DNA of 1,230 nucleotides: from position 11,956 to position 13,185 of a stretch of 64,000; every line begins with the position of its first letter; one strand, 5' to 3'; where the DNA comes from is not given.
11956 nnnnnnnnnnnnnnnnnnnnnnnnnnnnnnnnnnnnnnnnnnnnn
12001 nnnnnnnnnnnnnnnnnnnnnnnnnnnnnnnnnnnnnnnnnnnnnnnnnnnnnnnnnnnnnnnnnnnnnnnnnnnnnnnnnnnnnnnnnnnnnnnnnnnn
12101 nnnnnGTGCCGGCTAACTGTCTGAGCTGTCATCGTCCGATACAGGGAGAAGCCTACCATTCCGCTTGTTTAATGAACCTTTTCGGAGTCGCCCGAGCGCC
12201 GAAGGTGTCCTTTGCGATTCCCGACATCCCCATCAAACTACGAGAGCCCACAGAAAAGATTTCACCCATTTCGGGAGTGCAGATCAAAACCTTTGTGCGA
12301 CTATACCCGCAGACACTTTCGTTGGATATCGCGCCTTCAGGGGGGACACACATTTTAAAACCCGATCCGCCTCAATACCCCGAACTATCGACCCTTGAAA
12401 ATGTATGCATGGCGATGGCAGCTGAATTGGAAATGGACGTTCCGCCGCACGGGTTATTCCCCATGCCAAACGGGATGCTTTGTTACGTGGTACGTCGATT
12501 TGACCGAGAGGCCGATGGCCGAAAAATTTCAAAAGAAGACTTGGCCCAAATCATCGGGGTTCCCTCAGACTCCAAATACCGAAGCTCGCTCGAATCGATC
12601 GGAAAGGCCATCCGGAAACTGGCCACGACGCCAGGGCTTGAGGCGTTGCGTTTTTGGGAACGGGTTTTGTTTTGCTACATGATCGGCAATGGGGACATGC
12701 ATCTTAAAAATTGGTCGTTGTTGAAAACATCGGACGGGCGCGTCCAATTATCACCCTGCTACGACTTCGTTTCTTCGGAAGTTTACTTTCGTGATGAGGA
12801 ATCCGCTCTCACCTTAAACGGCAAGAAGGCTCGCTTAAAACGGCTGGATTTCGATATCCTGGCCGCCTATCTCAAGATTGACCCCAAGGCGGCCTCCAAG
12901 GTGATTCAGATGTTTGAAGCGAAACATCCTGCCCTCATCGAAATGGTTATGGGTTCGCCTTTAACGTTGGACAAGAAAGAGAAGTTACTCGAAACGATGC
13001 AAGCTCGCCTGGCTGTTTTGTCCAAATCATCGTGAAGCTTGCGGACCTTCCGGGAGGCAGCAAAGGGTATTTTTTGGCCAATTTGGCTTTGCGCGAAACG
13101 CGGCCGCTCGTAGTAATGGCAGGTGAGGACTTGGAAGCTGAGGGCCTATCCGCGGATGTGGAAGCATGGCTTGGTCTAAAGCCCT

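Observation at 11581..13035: Tripartite hipB-hipS-hipT toxin-antitoxin module (split HipA) directly overlapping the mfd start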

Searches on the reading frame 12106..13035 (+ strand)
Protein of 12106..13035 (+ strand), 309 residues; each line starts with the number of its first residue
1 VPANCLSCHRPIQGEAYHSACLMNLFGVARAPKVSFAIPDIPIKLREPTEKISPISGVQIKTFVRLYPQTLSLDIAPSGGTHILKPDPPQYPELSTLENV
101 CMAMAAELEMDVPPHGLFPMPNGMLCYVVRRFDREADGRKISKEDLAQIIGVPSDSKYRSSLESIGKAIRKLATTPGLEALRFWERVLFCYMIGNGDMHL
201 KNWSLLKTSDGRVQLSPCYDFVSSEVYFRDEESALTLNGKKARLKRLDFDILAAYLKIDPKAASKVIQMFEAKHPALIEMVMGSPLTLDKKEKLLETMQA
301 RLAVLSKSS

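Call 3: search_protein_families(library=pfam, proteins=[window:12106-13035:+], max_evalue=0.01)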
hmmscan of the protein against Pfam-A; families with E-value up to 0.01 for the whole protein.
window:12106-13035:+ (309 aa): 1 family
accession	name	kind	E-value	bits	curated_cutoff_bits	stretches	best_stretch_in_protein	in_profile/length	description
PF07804.18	HipA_C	-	2.2e-45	155.3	30.5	1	55-270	3-205/213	HipA-like C-terminal domain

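Call 4: search_protein_families(library=ncbifam, proteins=[window:12106-13035:+], max_evalue=0.01)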
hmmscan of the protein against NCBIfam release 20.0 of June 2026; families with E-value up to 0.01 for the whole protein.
window:12106-13035:+ (309 aa): 1 family
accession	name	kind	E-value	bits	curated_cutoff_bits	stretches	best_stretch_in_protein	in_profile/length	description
NF007297.0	PRK09775.1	equivalog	3.8e-06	25.9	401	1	186-223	334-371/446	type II toxin-antitoxin system HipA family toxin YjjJ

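Call 5: search_solved_structures(query=window:12106-13035:+, max_evalue=0.001, show_alignments=3)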
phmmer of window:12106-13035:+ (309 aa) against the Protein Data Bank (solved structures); distinct sequences matched with E-value up to 0.001: 14.
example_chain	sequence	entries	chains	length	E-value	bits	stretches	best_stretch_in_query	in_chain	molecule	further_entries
8ezr_B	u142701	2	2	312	3.6e-40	141.3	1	54-302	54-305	HipT(Lp)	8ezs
7vkb_A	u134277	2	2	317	3.7e-40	141.2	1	54-302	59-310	HipA_C domain-containing protein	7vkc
7wcf_A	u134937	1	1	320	1.4e-39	139.3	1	54-302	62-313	HipA_C domain-containing protein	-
7ab3_C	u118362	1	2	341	3.8e-18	69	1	15-227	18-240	HipA_C domain-containing protein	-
7ab4_C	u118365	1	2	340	8.4e-18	67.8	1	16-227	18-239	HipA_C domain-containing protein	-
7ab5_C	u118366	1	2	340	2.4e-17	66.3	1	15-227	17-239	HipA_C domain-containing protein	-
3tpd_A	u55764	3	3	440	4.4e-11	45.8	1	39-249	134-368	Serine/threonine-protein kinase HipA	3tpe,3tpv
2wiu_A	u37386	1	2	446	1.2e-10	44.3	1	39-249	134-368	PROTEIN HIPA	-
3hzi_A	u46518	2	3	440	3e-10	43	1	39-249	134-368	Protein hipA | Serine/threonine-protein kinase HipA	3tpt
3tpb_A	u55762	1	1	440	3.3e-10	42.9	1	39-249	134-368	Serine/threonine-protein kinase HipA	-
4yg7_D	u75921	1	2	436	7.8e-10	41.7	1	39-249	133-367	Serine/threonine-protein kinase HipA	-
3fbr_A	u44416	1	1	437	7.9e-10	41.7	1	39-249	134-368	Serine/threonine-protein kinase toxin HipA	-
3dnt_A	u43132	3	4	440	8e-10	41.6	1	39-249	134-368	Protein hipA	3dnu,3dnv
5k98_A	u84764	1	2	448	8.5e-10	41.6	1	39-249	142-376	Serine/threonine-protein kinase HipA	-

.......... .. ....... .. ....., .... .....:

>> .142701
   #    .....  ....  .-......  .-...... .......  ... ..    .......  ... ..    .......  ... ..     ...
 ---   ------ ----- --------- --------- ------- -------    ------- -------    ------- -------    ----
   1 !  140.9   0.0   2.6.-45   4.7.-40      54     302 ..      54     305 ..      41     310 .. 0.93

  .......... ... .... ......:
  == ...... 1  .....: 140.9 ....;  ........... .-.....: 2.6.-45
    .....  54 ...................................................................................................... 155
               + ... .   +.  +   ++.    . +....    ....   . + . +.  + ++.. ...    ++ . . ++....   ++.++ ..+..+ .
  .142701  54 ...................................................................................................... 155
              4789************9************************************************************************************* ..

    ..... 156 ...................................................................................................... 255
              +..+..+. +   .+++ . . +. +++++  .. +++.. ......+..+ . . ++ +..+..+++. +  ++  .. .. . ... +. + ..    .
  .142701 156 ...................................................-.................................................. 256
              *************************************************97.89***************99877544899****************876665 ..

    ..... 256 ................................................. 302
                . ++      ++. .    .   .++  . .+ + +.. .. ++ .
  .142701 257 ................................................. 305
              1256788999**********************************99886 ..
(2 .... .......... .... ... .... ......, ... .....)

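Call 12: find_encoding_contigs(protein=window:12106-13035:+, flank=10000, max_places=6)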
Protein window:12106-13035:+ (309 aa): no gene with exactly this product is on record in the collection.

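Call 13: find_homologous_proteins(query=window:12106-13035:+, max_evalue=1e-10)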
Query window:12106-13035:+ (309 aa): 839 proteins with E <= 1e-10 among 1913 candidates; the best 120 are listed.
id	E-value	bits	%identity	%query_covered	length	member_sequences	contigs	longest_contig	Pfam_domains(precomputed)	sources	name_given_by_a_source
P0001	1.9e-152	525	75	100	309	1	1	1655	PF07804.19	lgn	-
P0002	5.7e-135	467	68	99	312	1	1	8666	PF07804.19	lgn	-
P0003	3.6e-131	455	100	67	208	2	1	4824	PF07804.19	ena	-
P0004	5.6e-123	428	62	99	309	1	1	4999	PF07804.19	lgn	-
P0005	4.2e-120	419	59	99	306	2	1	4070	PF07804.19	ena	-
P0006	4.8e-115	402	60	97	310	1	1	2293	PF07804.19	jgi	jgi:serine/threonine-protein kinase HipA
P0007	1.1e-113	397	61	95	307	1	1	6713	PF07804.19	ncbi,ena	-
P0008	4.8e-92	326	50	99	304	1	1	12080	PF07804.19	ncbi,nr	ncbi:MAG: HipA domain-containing protein [Elusimicrobia bacterium]|nr:HipA domain-containing protein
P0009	2.6e-91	324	49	98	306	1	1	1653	PF07804.19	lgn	-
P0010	3.2e-90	320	52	98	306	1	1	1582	PF07804.19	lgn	-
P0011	3.9e-90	320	49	98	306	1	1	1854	PF07804.19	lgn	-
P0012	3.9e-89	317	49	97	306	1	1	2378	PF07804.19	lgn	-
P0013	4.5e-89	317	50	99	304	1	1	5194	PF07804.19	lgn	-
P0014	7.3e-89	316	49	97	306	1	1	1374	PF07804.19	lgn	-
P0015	1.0e-88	315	50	99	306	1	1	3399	PF07804.19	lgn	-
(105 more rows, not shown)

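Call 14: find_encoding_contigs(protein=P0003, flank=10000, max_places=3)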
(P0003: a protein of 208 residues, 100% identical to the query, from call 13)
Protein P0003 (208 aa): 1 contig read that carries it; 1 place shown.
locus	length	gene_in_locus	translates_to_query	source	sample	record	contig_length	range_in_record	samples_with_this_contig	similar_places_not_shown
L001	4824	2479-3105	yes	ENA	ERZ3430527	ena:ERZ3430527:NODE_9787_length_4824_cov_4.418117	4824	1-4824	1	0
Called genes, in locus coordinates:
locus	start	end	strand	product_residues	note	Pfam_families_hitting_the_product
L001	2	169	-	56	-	?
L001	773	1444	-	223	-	-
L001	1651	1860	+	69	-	PF01381:HTH_3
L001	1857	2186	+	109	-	PF13657:Couple_hipA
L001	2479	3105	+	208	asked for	PF07804:HipA_C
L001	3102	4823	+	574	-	?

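Call 15: find_encoding_contigs(protein=P0002, flank=10000, max_places=3)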
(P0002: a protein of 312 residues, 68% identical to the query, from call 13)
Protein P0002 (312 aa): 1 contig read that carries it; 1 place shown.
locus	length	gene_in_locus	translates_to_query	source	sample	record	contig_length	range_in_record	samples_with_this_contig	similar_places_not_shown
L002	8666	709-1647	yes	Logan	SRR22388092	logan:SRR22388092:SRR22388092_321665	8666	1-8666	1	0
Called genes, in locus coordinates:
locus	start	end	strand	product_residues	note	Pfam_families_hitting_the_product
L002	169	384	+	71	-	PF13560:HTH_31 (weak), PF01381:HTH_3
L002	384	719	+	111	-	PF13657:Couple_hipA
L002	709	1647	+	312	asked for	PF07804:HipA_C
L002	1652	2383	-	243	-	PF01909:NTP_transf_2 (weak)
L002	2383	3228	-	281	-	PF04536:TPM_phosphatase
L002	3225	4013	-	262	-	PF03808:Glyco_tran_WecG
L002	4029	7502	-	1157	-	PF02463:SMC_N, PF13175:AAA_15, PF13304:AAA_21 (weak), PF13476:AAA_23, PF06470:SMC_hinge, PF13304:AAA_21 (weak)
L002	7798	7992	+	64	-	-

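Call 16: find_encoding_contigs(protein=P0004, flank=10000, max_places=3)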
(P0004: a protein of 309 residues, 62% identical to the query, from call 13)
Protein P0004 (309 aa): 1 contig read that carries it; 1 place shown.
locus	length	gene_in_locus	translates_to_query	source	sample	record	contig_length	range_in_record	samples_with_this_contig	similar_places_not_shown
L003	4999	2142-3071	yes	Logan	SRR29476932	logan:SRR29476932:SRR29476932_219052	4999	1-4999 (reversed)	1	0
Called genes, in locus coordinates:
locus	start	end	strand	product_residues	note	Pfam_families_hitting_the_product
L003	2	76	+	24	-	?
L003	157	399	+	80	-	PF01402:RHH_1 (weak)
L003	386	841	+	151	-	PF13470:PIN_3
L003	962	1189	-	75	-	-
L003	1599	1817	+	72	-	PF13560:HTH_31 (faint), PF01381:HTH_3, PF12844:HTH_19 (weak), PF13443:HTH_26 (weak)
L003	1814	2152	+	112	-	PF13657:Couple_hipA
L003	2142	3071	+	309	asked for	PF07804:HipA_C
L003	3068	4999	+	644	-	?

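Call 17: search_protein_families(library=pfam, proteins=[L003:3068-4999:+, L001:3102-4823:+, L001:773-1444:-, L003:962-1189:-], max_evalue=0.001)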
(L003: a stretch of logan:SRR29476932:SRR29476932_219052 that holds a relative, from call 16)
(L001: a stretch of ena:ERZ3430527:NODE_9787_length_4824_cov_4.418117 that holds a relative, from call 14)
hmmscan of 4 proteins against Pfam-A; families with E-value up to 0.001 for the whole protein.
L003:3068-4999:+ (644 aa): 4 families
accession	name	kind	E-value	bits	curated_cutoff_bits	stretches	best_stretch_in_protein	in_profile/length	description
PF00270.35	DEAD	-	4e-21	75.9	26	1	505-643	2-137/167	DEAD/DEAH box helicase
PF17757.6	UvrB_inter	-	1.2e-18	67.5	22.9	1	110-197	1-89/91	UvrB interaction domain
PF02559.22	CarD_TRCF_RID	-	2.1e-17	63.4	23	1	380-435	2-57/57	CarD-like/TRCF RID domain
PF04851.21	ResIII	-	1.6e-10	41.6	22.5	1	504-638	5-139/164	Type III restriction enzyme, res subunit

L001:3102-4823:+ (574 aa): 4 families
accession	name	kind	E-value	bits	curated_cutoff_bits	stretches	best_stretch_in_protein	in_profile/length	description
PF02559.22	CarD_TRCF_RID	-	3.2e-18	66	23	1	370-425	2-57/57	CarD-like/TRCF RID domain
PF17757.6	UvrB_inter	-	5.4e-17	62.1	22.9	1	106-193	1-89/91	UvrB interaction domain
PF00270.35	DEAD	-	1e-10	42.1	26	1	494-567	1-71/167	DEAD/DEAH box helicase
PF04851.21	ResIII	-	0.00041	20.7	22.5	1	495-568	6-80/164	Type III restriction enzyme, res subunit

L001:773-1444:- (223 aa): 2 families
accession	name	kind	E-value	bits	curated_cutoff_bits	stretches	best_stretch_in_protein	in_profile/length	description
PF12802.13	MarR_2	-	3.8e-05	24.2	27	1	162-208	10-56/61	MarR family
PF25213.1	HVO_A0261_N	-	0.00064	20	35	1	157-205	11-58/86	HVO_A0261 N-terminal domain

L003:962-1189:- (75 aa): 0 families

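Call 19: find_encoding_contigs(protein=P0007, flank=10000, max_places=3)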
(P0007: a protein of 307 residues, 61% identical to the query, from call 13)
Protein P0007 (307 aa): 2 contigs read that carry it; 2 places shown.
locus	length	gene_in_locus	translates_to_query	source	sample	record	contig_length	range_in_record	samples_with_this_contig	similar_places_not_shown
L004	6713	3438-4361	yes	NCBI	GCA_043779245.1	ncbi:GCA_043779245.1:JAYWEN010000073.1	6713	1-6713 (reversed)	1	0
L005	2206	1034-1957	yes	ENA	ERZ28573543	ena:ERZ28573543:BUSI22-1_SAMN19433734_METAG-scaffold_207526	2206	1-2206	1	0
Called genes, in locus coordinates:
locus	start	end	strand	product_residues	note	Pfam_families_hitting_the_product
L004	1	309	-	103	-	?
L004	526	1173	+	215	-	PF05724:TPMT, PF13489:Methyltransf_23, PF08241:Methyltransf_11, PF08242:Methyltransf_12, PF13649:Methyltransf_25, PF13847:Methyltransf_31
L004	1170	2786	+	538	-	-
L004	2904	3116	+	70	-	PF13560:HTH_31 (weak), PF01381:HTH_3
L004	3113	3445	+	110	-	PF13657:Couple_hipA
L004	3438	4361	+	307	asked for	PF07804:HipA_C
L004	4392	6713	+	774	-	?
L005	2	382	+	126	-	?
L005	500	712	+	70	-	PF13560:HTH_31 (weak), PF01381:HTH_3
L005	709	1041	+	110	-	PF13657:Couple_hipA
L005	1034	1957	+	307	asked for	PF07804:HipA_C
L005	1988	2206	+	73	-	?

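Call 20: find_encoding_contigs(protein=P0005, flank=10000, max_places=3)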
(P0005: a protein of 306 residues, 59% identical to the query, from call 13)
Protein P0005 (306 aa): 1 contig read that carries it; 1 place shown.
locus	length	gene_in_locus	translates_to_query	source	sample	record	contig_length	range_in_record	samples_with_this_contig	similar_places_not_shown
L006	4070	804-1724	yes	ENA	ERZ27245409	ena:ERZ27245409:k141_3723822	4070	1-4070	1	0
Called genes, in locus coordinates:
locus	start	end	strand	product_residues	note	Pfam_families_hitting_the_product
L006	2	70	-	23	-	?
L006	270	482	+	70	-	PF13560:HTH_31 (faint), PF01381:HTH_3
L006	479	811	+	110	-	PF13657:Couple_hipA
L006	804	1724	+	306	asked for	PF07804:HipA_C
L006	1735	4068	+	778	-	?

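Call 22: search_protein_families(library=pfam, proteins=[L004:4392-6713:+, L006:1735-4068:+, L005:1988-2206:+, L004:1170-2786:+], max_evalue=0.001)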
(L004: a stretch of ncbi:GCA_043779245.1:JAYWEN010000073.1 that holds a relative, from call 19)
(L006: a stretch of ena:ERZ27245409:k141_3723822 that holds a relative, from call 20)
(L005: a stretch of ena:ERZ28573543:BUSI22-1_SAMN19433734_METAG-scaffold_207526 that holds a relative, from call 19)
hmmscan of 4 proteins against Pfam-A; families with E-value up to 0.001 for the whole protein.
L004:4392-6713:+ (774 aa): 5 families
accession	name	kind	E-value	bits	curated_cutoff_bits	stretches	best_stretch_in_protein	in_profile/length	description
PF00270.35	DEAD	-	4.2e-27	95.3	26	1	518-678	1-163/167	DEAD/DEAH box helicase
PF17757.6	UvrB_inter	-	8.9e-19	67.8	22.9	1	130-215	1-87/91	UvrB interaction domain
PF02559.22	CarD_TRCF_RID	-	3e-17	62.9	23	1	394-449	2-57/57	CarD-like/TRCF RID domain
PF04851.21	ResIII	-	7.2e-15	55.7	22.5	1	518-674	5-162/164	Type III restriction enzyme, res subunit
PF00271.37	Helicase_C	-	1.7e-05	25.5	23.5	0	718-773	6-61/110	Helicase conserved C-terminal domain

L006:1735-4068:+ (778 aa): 4 families
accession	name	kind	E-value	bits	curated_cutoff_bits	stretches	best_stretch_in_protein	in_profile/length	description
PF00270.35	DEAD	-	5.2e-27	95.1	26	1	548-707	2-163/167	DEAD/DEAH box helicase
PF17757.6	UvrB_inter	-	3.2e-18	66.1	22.9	1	129-213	2-87/91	UvrB interaction domain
PF02559.22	CarD_TRCF_RID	-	2.8e-17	63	23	1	423-478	2-57/57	CarD-like/TRCF RID domain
PF04851.21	ResIII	-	1.4e-15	58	22.5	1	548-703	6-162/164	Type III restriction enzyme, res subunit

L005:1988-2206:+ (73 aa): 0 families

L004:1170-2786:+ (538 aa): 0 families
